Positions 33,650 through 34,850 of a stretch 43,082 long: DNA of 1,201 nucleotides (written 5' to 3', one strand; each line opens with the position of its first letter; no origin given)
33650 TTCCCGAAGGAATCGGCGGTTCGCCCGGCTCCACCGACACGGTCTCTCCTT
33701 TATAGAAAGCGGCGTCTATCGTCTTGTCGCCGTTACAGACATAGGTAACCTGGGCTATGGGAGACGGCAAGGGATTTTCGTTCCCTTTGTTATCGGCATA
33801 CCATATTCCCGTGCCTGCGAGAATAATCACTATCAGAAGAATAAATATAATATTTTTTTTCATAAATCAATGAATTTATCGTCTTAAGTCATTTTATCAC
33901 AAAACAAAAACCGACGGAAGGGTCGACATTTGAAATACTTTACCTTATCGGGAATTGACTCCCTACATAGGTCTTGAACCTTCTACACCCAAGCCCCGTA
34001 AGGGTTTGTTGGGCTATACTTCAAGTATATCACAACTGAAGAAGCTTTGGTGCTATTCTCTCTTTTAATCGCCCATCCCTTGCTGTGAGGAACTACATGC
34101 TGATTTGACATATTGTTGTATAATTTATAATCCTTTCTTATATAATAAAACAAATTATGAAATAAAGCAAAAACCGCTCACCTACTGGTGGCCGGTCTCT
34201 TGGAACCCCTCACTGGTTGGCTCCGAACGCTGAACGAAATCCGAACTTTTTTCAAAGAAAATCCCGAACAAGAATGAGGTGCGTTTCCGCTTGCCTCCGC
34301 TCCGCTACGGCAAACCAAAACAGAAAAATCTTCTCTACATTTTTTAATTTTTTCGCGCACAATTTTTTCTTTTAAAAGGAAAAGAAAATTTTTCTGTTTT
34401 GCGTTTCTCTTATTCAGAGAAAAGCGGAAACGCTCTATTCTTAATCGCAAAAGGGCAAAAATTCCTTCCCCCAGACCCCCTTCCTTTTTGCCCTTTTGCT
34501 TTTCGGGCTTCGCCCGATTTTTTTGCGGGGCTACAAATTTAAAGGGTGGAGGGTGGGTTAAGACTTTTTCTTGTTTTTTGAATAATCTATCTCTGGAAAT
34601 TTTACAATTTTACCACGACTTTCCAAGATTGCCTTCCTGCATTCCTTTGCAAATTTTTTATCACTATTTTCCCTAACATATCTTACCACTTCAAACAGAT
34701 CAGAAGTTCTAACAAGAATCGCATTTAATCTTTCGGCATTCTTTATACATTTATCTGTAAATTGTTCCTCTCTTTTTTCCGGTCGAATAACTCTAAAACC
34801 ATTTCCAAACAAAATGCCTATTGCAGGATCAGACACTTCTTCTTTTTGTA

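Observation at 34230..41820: Perfect 303-bp inverted repeats bracket a self-contained four-gene restriction-type operon next to a large serine recombinase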

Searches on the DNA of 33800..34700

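Call 41: search_rna_families(source=window, start=33800, end=34700, threshold=evalue, max_evalue=10)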
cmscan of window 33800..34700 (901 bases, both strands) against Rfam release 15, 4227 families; matches with E-value up to 10: 18.
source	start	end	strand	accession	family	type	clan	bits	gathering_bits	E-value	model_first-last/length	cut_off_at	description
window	34447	34503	+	RF04343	Plastid-psbA-2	Cis-reg;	CL00153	29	55.8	0.0029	1-60/60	no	Plastid-psbA-2 3UTR RNA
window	34312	34405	-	RF04134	MIR7504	Gene; miRNA;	-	24.1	83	0.12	1-124/124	no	MIR7504 microRNA precursor family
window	34316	34401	-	RF03940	MIR9563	Gene; miRNA;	-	22.6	90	0.13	1-127/127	no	MIR9563 microRNA precursor family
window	34304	34414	+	RF04134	MIR7504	Gene; miRNA;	-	22.5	83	0.31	1-124/124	no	MIR7504 microRNA precursor family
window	34364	34504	+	RF00515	PyrR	Cis-reg;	-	21.4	54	2.3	1-115/115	no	PyrR binding site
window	33849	34058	-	RF02159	PART1_1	Gene; lncRNA;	-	20.9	65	2.1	1-218/218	no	Prostate androgen-regulated transcript 1 conserved region 1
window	34301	34418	-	RF03933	MIR6445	Gene; miRNA;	-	20.3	100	0.37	1-117/117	no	MIR6445 microRNA precursor family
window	34443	34503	-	RF04134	MIR7504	Gene; miRNA;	-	17.2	83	6.2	1-124/124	no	MIR7504 microRNA precursor family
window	34481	34541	-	RF03081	DUF805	Cis-reg;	CL00115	17.1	51.1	3.1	1-68/68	no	DUF805 RNA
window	34357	34543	-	RF02157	NPPA-AS1_2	Gene; lncRNA;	-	16.7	60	5.8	1-150/150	no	NPPA antisense RNA 1 conserved region 2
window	34366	34540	-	RF02861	IR_84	Gene; sRNA;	-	16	51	5.9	1-186/186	no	Neisseria sRNA 84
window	34312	34503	-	RF04178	BTnc005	Gene; sRNA;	-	15.9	174.8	0.57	1-205/205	no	Bacteroides sRNA BTnc005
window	34389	34428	+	RF04332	Plastid-rpoB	Cis-reg;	-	15.6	45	9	1-49/49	no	Plastid-rpoB 5UTR RNA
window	34316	34402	-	RF03839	MIR2599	Gene; miRNA;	-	15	120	9.4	1-132/132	no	MIR2599 microRNA precursor family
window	34020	34065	+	RF02066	STnc320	Gene; sRNA;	-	14.6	50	9.6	1-55/55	no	Salmonella enterica sRNA STnc320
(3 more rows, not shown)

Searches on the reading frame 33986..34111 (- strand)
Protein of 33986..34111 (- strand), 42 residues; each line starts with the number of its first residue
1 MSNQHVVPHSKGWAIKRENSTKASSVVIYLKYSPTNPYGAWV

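Call 89: search_protein_families(library=pfam, proteins=[window:33986-34111:-], max_evalue=0.001)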
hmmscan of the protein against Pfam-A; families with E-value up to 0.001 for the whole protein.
seq(42 aa): 1 family
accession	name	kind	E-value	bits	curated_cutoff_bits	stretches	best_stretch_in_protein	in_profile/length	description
PF09954.14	DUF2188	-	1.5e-05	25.5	22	1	4-26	1-24/62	Uncharacterized protein conserved in bacteria (DUF2188)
